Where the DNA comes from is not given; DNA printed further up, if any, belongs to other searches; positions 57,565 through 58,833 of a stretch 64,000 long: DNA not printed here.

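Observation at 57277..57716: Direct duplication of the selC 5' half flanking a 350-bp low-GC non-coding insert: possible integration scar at selC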

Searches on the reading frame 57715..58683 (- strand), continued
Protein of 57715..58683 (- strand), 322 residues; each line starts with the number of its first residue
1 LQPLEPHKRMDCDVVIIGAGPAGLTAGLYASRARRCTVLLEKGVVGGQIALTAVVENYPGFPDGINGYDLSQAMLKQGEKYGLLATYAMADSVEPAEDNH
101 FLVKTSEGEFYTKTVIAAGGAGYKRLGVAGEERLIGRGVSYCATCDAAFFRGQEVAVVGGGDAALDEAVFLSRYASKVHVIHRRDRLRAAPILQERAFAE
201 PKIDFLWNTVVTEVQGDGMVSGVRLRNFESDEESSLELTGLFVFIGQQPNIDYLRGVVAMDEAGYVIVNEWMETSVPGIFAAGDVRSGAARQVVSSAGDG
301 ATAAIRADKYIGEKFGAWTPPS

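Call 68: find_encoding_contigs(protein=P0121, flank=5000, max_places=10)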
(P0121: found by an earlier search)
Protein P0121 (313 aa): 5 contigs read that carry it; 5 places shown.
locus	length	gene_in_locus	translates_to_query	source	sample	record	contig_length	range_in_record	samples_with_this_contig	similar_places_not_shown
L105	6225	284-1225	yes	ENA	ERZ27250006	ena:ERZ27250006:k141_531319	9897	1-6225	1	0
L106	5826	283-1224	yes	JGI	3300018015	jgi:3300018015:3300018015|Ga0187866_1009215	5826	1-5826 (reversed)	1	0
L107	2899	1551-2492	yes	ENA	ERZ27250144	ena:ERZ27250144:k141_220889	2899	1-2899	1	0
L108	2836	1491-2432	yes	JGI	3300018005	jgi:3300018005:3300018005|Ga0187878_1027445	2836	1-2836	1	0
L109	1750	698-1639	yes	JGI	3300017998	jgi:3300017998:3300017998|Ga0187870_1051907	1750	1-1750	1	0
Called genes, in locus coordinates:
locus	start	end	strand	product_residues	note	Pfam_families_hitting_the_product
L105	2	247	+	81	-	?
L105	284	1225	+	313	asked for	PF00890:FAD_binding_2 (faint), PF01266:DAO (faint), PF01494:FAD_binding_3 (faint), PF01946:Thi4 (faint), PF07992:Pyr_redox_2, PF12831:FAD_oxidored (weak), PF13738:Pyr_redox_3, PF00070:Pyr_redox, +2 more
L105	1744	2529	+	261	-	PF13472:Lipase_GDSL_2 (faint)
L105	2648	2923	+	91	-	-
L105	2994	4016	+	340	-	PF06144:DNA_pol3_delta (weak), PF27254:HP_1247_M (weak), PF21694:DNA_pol3_delta_C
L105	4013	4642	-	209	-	PF01726:LexA_DNA_bind, PF00717:Peptidase_S24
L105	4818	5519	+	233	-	PF02585:PIG-L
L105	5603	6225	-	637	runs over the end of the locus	PF00512:HisKA, PF02518:HATPase_c, PF00072:Response_reg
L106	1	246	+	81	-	?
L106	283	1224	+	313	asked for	PF00890:FAD_binding_2 (faint), PF01266:DAO (faint), PF01494:FAD_binding_3 (faint), PF01946:Thi4 (faint), PF07992:Pyr_redox_2, PF12831:FAD_oxidored (weak), PF13738:Pyr_redox_3, PF00070:Pyr_redox, +2 more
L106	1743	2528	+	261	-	PF13472:Lipase_GDSL_2 (faint)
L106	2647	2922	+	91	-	-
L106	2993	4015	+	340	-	PF06144:DNA_pol3_delta (weak), PF27254:HP_1247_M (weak), PF21694:DNA_pol3_delta_C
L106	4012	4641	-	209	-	PF01726:LexA_DNA_bind, PF00717:Peptidase_S24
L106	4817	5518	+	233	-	PF02585:PIG-L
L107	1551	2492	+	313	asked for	PF00890:FAD_binding_2 (faint), PF01266:DAO (faint), PF01494:FAD_binding_3 (faint), PF01946:Thi4 (faint), PF07992:Pyr_redox_2, PF12831:FAD_oxidored (weak), PF13738:Pyr_redox_3, PF00070:Pyr_redox, +2 more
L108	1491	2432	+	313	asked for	PF00890:FAD_binding_2 (faint), PF01266:DAO (faint), PF01494:FAD_binding_3 (faint), PF01946:Thi4 (faint), PF07992:Pyr_redox_2, PF12831:FAD_oxidored (weak), PF13738:Pyr_redox_3, PF00070:Pyr_redox, +2 more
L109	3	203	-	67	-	?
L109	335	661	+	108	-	PF00085:Thioredoxin, PF13098:Thioredoxin_2, PF13905:Thioredoxin_8 (faint)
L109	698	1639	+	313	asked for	PF00890:FAD_binding_2 (faint), PF01266:DAO (faint), PF01494:FAD_binding_3 (faint), PF01946:Thi4 (faint), PF07992:Pyr_redox_2, PF12831:FAD_oxidored (weak), PF13738:Pyr_redox_3, PF00070:Pyr_redox, +2 more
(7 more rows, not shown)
